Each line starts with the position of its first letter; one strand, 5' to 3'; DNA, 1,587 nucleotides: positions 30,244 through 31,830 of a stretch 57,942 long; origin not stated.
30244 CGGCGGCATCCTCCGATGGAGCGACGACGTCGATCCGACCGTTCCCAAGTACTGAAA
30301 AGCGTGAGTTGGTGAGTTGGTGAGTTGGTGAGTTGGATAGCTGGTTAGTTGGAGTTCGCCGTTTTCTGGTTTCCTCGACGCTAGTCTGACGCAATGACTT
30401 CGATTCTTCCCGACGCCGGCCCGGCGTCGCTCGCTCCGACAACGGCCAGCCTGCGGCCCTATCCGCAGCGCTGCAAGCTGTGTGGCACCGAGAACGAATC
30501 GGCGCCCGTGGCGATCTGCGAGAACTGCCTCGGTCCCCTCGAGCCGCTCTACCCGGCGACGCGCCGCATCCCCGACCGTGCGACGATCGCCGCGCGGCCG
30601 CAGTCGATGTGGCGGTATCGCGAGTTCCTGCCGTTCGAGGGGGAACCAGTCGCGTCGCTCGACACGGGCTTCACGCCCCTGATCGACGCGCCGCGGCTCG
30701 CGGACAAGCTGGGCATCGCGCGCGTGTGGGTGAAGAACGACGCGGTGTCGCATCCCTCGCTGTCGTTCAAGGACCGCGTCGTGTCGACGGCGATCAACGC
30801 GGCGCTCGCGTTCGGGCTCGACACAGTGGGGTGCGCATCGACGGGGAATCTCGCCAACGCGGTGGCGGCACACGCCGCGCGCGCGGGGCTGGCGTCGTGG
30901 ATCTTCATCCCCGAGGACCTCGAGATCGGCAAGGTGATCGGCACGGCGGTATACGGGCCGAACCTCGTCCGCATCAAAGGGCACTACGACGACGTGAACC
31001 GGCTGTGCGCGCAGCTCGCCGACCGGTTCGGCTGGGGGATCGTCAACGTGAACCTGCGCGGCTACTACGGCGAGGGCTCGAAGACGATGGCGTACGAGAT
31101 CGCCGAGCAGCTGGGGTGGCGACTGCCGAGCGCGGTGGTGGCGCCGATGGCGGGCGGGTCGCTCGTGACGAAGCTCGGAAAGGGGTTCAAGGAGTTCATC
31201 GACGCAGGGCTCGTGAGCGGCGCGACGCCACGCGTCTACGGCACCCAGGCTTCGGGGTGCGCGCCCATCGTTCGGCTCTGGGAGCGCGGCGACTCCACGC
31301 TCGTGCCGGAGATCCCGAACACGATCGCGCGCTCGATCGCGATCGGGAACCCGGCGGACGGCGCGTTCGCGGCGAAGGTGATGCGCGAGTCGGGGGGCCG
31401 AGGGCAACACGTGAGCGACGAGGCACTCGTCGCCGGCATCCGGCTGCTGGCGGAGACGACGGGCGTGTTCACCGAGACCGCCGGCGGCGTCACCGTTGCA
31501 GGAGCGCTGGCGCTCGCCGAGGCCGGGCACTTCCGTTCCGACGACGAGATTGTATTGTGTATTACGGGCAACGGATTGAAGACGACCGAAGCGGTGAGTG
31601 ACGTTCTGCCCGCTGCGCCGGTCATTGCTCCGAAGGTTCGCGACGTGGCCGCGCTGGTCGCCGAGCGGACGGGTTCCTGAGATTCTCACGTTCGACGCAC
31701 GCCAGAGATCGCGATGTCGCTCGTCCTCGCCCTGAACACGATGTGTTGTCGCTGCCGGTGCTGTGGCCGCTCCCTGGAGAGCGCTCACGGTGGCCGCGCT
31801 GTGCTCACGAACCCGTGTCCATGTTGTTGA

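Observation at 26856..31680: Rhodanese - ThrB - MoaD-like carrier - MoeZ - ThrC-like cluster: candidate protein-thiocarboxylate route from O-phosphohomoserine to homocysteine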

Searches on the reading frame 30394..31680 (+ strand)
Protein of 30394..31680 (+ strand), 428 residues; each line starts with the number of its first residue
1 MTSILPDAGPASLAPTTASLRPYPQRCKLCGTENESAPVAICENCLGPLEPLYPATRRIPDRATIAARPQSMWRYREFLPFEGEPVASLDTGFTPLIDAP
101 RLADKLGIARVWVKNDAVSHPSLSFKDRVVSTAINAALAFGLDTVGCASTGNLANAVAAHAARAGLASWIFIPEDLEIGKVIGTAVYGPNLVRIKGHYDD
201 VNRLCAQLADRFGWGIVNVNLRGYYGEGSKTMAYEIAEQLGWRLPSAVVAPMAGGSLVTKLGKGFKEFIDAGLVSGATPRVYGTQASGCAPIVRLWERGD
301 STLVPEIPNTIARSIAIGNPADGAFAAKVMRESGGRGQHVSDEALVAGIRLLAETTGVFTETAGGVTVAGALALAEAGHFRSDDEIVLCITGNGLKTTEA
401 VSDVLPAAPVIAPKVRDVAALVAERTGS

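Call 7: search_protein_families(library=pfam, proteins=[window:30394-31680:+])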
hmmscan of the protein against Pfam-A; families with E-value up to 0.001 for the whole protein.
window:30394-31680:+ (428 aa): 1 family
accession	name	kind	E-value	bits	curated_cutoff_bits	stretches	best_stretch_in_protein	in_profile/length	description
PF00291.31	PALP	-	4.9e-65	220.2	35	1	89-392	3-295/295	Pyridoxal-phosphate dependent enzyme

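Call 8: search_protein_families(library=ncbifam, proteins=[window:30394-31680:+])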
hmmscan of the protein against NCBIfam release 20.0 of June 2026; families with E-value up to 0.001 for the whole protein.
window:30394-31680:+ (428 aa): 34 families (the best 25 are shown)
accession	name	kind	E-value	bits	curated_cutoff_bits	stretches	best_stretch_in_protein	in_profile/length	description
NF006050.0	PRK08197.1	equivalog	8.7e-78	261.9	303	1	26-406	10-393/406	threonine synthase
TIGR00260.1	thrC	equivalog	1.3e-76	258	167.1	1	72-399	1-340/340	threonine synthase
NF004170.0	PRK05638.1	equivalog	2.2e-52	178.1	421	1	26-398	3-359/442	threonine synthase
NF005035.0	PRK06450.1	equivalog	1.5e-35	122.7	301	1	25-397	4-337/338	threonine synthase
NF004996.0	PRK06381.1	equivalog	2.2e-31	109.1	266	1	92-393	14-317/319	threonine synthase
NF006205.0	PRK08329.1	equivalog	7.5e-31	107.4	358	1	67-397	38-346/347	threonine synthase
TIGR01127.1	ilvA_1Cterm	equivalog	6.7e-17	61.5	378.75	1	94-373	1-267/380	threonine ammonia-lyase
TIGR03844.1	cysteate_syn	equivalog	3.6e-16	58.9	324.9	1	25-400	3-385/398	cysteate synthase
NF006390.0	PRK08639.1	equivalog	8.5e-15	54.6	421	1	94-392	26-312/418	threonine ammonia-lyase IlvA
NF006058.0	PRK08206.1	equivalog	2.1e-13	49.6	276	1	144-373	118-349/402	diaminopropionate ammonia-lyase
NF005292.0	PRK06815.1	equivalog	2.3e-13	49.9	371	1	93-389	21-304/320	threonine/serine dehydratase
NF005600.0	PRK07334.1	equivalog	2.5e-13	49.4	496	1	94-397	29-314/408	threonine ammonia-lyase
NF005680.0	PRK07476.1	equivalog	1.4e-12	47.3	413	1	94-398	24-314/326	hydroxyectoine utilization dehydratase EutB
NF005454.0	PRK07048.1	equivalog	4.4e-11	42.5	452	1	145-377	76-296/324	threo-3-hydroxy-L-aspartate ammonia-lyase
NF009130.0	PRK12483.1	subfamily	7.6e-11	41.3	801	1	94-378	38-310/521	threonine ammonia-lyase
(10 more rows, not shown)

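Call 10: find_homologous_proteins(query=window:30394-31680:+, max_evalue=1e-20)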
Query window:30394-31680:+ (428 aa): 8000 proteins with E <= 1e-20 among 8000 candidates; the best 120 are listed.
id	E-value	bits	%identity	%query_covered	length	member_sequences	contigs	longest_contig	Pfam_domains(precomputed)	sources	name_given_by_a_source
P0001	2.8e-266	901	93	100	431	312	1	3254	PF00291.32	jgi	-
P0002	1.7e-262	889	93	100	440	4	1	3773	PF00291.32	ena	-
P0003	1.6e-246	836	89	94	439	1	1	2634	PF00291.32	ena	-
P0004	8.0e-246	834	89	95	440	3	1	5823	PF00291.32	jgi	jgi:threonine synthase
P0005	1.3e-239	813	87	96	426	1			PF00291.32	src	-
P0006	1.1e-237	807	84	99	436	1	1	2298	PF00291.32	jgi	jgi:threonine synthase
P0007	1.2e-230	784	84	100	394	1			PF00291.32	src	-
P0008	1.2e-229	781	84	96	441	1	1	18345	PF00291.32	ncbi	-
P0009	1.4e-221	754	80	100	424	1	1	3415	PF00291.32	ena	-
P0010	2.4e-221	753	82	95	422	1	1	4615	PF00291.32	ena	-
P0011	8.2e-221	751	80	97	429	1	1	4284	PF00291.32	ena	-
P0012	3.5e-220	749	80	95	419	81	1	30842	PF00291.32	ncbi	ncbi:MAG TPA: threonine synthase [Gemmatimonadaceae bacterium]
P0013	1.0e-219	748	80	95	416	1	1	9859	PF00291.32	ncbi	-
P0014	3.5e-219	746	78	99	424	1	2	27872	PF00291.32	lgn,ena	-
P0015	8.9e-219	745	80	95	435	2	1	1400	PF00291.32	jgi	jgi:threonine synthase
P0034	2.5e-216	737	80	94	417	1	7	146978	PF00291.32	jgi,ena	-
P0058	6.2e-214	729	80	94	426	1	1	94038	PF00291.32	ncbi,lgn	-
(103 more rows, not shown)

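Call 11: search_solved_structures(query=window:30394-31680:+, max_evalue=1e-10, show_alignments=2)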
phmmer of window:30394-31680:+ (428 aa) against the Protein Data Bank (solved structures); distinct sequences matched with E-value up to 1e-10: 5.
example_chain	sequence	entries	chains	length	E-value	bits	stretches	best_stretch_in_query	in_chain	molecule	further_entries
2zsj_A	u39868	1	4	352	8.2e-57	196.2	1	74-414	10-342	Threonine synthase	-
6cgq_A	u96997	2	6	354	2.7e-55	191.3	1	73-417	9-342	Threonine synthase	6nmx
1uim_A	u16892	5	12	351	2.3e-52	181.6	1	68-420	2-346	Threonine Synthase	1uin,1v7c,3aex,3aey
2d1f_A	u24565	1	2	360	5.4e-49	170.5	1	59-413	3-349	Threonine synthase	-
1e5x_A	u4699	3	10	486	1.1e-27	100.3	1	72-404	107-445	THREONINE SYNTHASE | THREONINE SYNTHASE 1, CHLOROPLASTIC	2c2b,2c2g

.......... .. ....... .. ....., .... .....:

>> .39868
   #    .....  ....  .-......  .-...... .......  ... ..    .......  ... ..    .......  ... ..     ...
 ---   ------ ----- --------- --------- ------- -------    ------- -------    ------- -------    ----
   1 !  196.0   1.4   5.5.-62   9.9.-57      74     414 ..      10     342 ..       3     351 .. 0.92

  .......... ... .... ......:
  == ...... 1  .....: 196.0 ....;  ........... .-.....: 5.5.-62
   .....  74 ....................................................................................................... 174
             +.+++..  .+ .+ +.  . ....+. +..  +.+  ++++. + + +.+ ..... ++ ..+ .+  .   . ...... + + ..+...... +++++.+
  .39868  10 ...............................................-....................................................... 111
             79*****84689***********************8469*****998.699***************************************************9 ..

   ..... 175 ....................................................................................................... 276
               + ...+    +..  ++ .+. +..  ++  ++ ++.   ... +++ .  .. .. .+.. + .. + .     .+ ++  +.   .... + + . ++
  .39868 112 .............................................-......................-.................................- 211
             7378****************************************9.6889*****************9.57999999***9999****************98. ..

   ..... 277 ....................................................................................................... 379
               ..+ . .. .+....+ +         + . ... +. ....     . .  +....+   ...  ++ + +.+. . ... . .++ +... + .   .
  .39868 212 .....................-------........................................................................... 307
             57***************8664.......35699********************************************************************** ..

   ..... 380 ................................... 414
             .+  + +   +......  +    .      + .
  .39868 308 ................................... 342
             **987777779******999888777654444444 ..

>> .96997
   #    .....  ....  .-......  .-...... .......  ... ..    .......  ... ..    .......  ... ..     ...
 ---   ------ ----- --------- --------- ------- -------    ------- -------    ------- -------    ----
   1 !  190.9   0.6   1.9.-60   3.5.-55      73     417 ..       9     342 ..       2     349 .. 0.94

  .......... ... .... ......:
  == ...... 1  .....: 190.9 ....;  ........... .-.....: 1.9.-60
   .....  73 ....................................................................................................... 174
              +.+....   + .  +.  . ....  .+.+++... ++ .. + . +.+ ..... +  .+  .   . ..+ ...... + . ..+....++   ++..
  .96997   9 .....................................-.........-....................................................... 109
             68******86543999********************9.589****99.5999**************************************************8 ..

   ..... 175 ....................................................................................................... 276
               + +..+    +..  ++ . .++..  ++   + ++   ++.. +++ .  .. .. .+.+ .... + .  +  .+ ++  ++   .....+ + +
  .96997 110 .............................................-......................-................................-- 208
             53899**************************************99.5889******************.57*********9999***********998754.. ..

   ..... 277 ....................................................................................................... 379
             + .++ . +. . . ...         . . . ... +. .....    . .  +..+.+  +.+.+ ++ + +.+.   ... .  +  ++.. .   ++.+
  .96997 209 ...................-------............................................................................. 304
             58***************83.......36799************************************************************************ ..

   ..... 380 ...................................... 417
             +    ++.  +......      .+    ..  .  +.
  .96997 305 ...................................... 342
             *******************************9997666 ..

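Call 22: find_encoding_contigs(protein=P0034, flank=10000, max_places=3)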
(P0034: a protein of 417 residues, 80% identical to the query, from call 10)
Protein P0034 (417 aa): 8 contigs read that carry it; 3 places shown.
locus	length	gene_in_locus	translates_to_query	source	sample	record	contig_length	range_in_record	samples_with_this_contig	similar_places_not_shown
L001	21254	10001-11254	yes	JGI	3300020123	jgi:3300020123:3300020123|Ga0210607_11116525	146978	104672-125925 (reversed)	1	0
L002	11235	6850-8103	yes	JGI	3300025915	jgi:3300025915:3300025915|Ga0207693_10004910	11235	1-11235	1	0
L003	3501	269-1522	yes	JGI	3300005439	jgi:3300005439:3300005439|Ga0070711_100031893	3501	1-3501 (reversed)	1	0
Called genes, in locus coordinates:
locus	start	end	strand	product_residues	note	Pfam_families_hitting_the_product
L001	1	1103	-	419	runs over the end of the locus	PF04542:Sigma70_r2, PF08281:Sigma70_r4_2, PF04545:Sigma70_r4 (faint), PF20239:DUF6596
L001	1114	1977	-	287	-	PF02739:5_3_exonuc_N, PF01367:5_3_exonuc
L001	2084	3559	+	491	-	PF05195:AMP_N, PF00557:Peptidase_M24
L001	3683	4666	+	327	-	PF22494:choice_anch_I (faint), PF23414:Beta-prop_EML_2 (faint), PF13570:Beta-prop_ACSF4 (weak), PF25174:Beta-prop_THOC3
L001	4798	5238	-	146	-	PF03795:YCII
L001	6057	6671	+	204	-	-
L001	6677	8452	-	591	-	-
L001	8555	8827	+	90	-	PF02597:ThiS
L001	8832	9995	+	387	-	PF00899:ThiF, PF00581:Rhodanese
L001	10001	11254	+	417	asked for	PF00291:PALP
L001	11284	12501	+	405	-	PF00149:Metallophos, PF12850:Metallophos_2 (faint)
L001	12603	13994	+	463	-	PF01244:Peptidase_M19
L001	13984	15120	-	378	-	PF00069:Pkinase, PF01636:APH (faint), PF07714:PK_Tyr_Ser-Thr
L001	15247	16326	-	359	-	-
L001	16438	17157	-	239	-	PF04199:Cyclase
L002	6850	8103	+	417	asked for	PF00291:PALP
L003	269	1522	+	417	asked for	PF00291:PALP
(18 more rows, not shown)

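Call 23: find_encoding_contigs(protein=P0058, flank=8000, max_places=2)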
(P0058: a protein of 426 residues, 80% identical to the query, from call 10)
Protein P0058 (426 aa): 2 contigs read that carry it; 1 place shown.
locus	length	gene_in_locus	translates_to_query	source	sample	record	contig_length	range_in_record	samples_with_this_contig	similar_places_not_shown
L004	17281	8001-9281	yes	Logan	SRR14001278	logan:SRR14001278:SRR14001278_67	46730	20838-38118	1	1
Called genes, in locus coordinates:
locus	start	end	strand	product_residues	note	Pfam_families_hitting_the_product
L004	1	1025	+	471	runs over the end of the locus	PF03109:ABC1 (faint), PF00069:Pkinase, PF01636:APH (faint), PF07714:PK_Tyr_Ser-Thr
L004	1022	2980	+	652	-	PF26549:Tricorn_N, PF26550:Tricorn_2nd, PF26549:Tricorn_N, PF26549:Tricorn_N, PF07676:PD40, PF26550:Tricorn_2nd, PF26549:Tricorn_N, PF07676:PD40, +5 more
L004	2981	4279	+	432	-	PF01120:Alpha_L_fucos, PF14871:GHL6 (weak)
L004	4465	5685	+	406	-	PF00155:Aminotran_1_2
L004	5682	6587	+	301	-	PF02548:Pantoate_transf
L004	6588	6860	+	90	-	PF02597:ThiS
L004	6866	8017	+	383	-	PF00899:ThiF, PF00581:Rhodanese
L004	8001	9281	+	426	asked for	PF00291:PALP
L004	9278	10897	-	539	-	PF01663:Phosphodiest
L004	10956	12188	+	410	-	PF07995:GSDH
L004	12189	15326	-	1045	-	PF00069:Pkinase, PF01636:APH (faint), PF07714:PK_Tyr_Ser-Thr, PF13414:TPR_11 (faint), PF13431:TPR_17 (faint)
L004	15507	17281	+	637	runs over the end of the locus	PF00012:HSP70, PF06723:MreB_Mbl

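Call 24: find_encoding_contigs(protein=P0008, flank=8000, max_places=2)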
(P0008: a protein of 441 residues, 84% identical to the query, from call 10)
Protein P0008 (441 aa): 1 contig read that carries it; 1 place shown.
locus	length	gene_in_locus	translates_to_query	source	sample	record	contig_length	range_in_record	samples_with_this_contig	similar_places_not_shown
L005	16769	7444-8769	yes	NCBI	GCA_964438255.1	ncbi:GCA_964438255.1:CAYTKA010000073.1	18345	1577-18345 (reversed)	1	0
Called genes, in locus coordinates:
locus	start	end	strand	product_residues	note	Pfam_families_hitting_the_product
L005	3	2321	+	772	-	?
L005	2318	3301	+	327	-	PF00288:GHMP_kinases_N, PF08544:GHMP_kinases_C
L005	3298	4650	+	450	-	PF00291:PALP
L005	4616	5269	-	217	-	PF01842:ACT (weak), PF18462:DUF5612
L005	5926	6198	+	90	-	PF02597:ThiS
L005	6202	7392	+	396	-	PF00899:ThiF, PF00581:Rhodanese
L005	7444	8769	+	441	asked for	PF00291:PALP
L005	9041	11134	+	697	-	PF04879:Molybdop_Fe4S4, PF00384:Molybdopterin, PF01568:Molydop_binding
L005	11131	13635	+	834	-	PF01266:DAO (faint), PF07992:Pyr_redox_2, PF00070:Pyr_redox, PF18267:Rubredoxin_C, PF04324:Fer2_BFD, PF03460:NIR_SIR_ferr, PF01077:NIR_SIR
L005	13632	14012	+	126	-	PF00355:Rieske, PF13806:Rieske_2, PF22543:Rieske_4 (faint)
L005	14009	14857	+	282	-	PF02602:HEM4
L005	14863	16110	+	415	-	PF07690:MFS_1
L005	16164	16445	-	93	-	PF00903:Glyoxalase (faint)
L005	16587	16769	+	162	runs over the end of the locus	PF01903:CbiX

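Call 25: search_protein_families(library=ncbifam, proteins=[L005:3298-4650:+, L005:3-2321:+, L005:7444-8769:+, L005:2318-3301:+], max_evalue=1e-10)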
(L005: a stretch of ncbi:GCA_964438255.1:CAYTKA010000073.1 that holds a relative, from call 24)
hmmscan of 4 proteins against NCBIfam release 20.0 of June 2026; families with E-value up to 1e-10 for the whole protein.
L005:3298-4650:+ (450 aa): 23 families
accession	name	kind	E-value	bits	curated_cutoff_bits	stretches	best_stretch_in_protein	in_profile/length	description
TIGR00260.1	thrC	equivalog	5.8e-81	272.3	167.1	1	81-405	1-339/340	threonine synthase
NF006050.0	PRK08197.1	equivalog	3.4e-72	243.5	303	1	17-405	8-385/406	threonine synthase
NF004170.0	PRK05638.1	equivalog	1.6e-59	201.6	421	1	35-404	3-358/442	threonine synthase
NF004996.0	PRK06381.1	equivalog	1.6e-39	135.8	266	1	102-400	14-317/319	threonine synthase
NF005035.0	PRK06450.1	equivalog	1.4e-37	129.3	301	1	97-403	52-336/338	threonine synthase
NF006205.0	PRK08329.1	equivalog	5.2e-34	117.8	358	1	119-403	72-345/347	threonine synthase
NF006094.0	PRK08246.1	subfamily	2.8e-19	69.6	331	1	104-399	24-301/310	serine/threonine dehydratase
NF006390.0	PRK08639.1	equivalog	3.2e-19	69.2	421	1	103-399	25-312/418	threonine ammonia-lyase IlvA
NF004771.0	PRK06110.1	equivalog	3.6e-18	65.7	317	1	103-399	21-304/323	threonine dehydratase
TIGR01127.1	ilvA_1Cterm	equivalog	2.4e-17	63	378.75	1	111-399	8-283/380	threonine ammonia-lyase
NF005292.0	PRK06815.1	equivalog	7.1e-17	61.4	371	1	103-250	21-168/320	threonine/serine dehydratase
TIGR03844.1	cysteate_syn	equivalog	8.4e-17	61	324.9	1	74-399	37-377/398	cysteate synthase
TIGR02079.1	THD1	equivalog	6.1e-16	58.2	440.55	1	103-399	16-304/410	threonine ammonia-lyase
TIGR01124.1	ilvA_2Cterm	equivalog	1.6e-15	56.7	411.3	1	104-400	18-304/499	threonine ammonia-lyase, biosynthetic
NF005680.0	PRK07476.1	equivalog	3e-15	56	413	1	103-249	23-169/326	hydroxyectoine utilization dehydratase EutB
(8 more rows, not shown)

L005:3-2321:+ (772 aa): 28 families (the best 25 are shown)
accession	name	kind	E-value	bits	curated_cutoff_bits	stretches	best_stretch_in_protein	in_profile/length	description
NF006959.0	PRK09436.1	equivalog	4.2e-195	650.2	726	1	15-770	76-813/819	bifunctional aspartate kinase/homoserine dehydrogenase I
NF007003.0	PRK09466.1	subfamily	3.6e-126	422.6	582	1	6-770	79-807/810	bifunctional aspartate kinase/homoserine dehydrogenase II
NF004938.0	PRK06291.1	equivalog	4.6e-102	342.1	528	1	3-404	70-465/468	aspartate kinase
TIGR00657.1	asp_kinases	subfamily_domain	2.1e-91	307.2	208.7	1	37-400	90-440/442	aspartate kinase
TIGR00656.1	asp_kin_monofn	equivalog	5.9e-88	295.6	402.25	1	29-402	49-406/407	aspartate kinase, monofunctional class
NF006570.0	PRK09084.1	equivalog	1.4e-82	278.2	455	1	9-400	72-448/452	lysine-sensitive aspartokinase 3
NF005155.0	PRK06635.1-4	equivalog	1.9e-55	188.5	346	1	49-404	57-405/407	aspartate kinase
NF006540.0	PRK09034.1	equivalog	3.9e-55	187.3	434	2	39-252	92-304/454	aspartate kinase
NF005656.0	PRK07431.1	equivalog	1.8e-52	178.7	657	1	50-414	58-423/587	aspartate kinase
NF005154.0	PRK06635.1-2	equivalog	4.8e-52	177.6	376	1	50-404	59-406/407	aspartate kinase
NF006068.0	PRK08210.1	equivalog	1.1e-50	173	474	1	58-404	71-404/405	aspartate kinase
NF005159.0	PRK06635.2-3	equivalog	1.1e-46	159.6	379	1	52-392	61-397/406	aspartate kinase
NF005153.0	PRK06635.1-1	equivalog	2.7e-46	158.4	585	1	48-404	56-409/421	aspartate kinase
NF006515.0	PRK08961.1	equivalog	3.8e-46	157.5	802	1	3-400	62-459/861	bifunctional aspartate kinase/diaminopimelate decarboxylase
NF005156.0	PRK06635.1-5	equivalog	1.4e-45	155.8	594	2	49-211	57-215/411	aspartate kinase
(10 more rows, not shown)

L005:7444-8769:+ (441 aa): 18 families
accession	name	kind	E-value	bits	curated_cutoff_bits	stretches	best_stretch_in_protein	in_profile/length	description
NF006050.0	PRK08197.1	equivalog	3e-78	263.4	303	1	34-414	10-393/406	threonine synthase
TIGR00260.1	thrC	equivalog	1.7e-76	257.6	167.1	1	81-407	2-340/340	threonine synthase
NF004170.0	PRK05638.1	equivalog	9e-53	179.4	421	1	34-408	3-361/442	threonine synthase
NF005035.0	PRK06450.1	equivalog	4.8e-34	117.7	301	1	33-405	4-337/338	threonine synthase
NF004996.0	PRK06381.1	equivalog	6.3e-32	110.9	266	1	100-401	14-317/319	threonine synthase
NF006205.0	PRK08329.1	equivalog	8.5e-28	97.3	358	1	79-405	42-346/347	threonine synthase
TIGR01127.1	ilvA_1Cterm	equivalog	3.6e-17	62.4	378.75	1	130-382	27-268/380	threonine ammonia-lyase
TIGR03844.1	cysteate_syn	equivalog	4.1e-16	58.8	324.9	1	34-407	4-384/398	cysteate synthase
NF006390.0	PRK08639.1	equivalog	5.5e-15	55.3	421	1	102-401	26-313/418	threonine ammonia-lyase IlvA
NF005600.0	PRK07334.1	equivalog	1.2e-14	53.7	496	1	102-404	29-313/408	threonine ammonia-lyase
NF005680.0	PRK07476.1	equivalog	2e-14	53.3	413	1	102-407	24-315/326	hydroxyectoine utilization dehydratase EutB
NF006058.0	PRK08206.1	equivalog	2.8e-13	49.1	276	0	152-382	118-350/402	diaminopropionate ammonia-lyase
NF009130.0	PRK12483.1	subfamily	8.4e-13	47.7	801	1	102-384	38-308/521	threonine ammonia-lyase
NF006094.0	PRK08246.1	subfamily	1.3e-11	44.4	331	1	102-400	24-301/310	serine/threonine dehydratase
NF005454.0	PRK07048.1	equivalog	1.3e-11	44.2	452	1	156-384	79-295/324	threo-3-hydroxy-L-aspartate ammonia-lyase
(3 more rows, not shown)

L005:2318-3301:+ (327 aa): 3 families
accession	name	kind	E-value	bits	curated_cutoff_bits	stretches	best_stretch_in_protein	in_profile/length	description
NF002288.1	PRK01212.1-4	equivalog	1.7e-75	253.9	194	1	19-321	3-302/303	homoserine kinase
TIGR00191.1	thrB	equivalog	9.9e-55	185.5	168.25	1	19-323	4-302/304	homoserine kinase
NF002870.0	PRK03188.1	equivalog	2.8e-13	49.2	286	1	74-323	76-305/310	4-(cytidine 5'-diphospho)-2-C-methyl-D-erythritol kinase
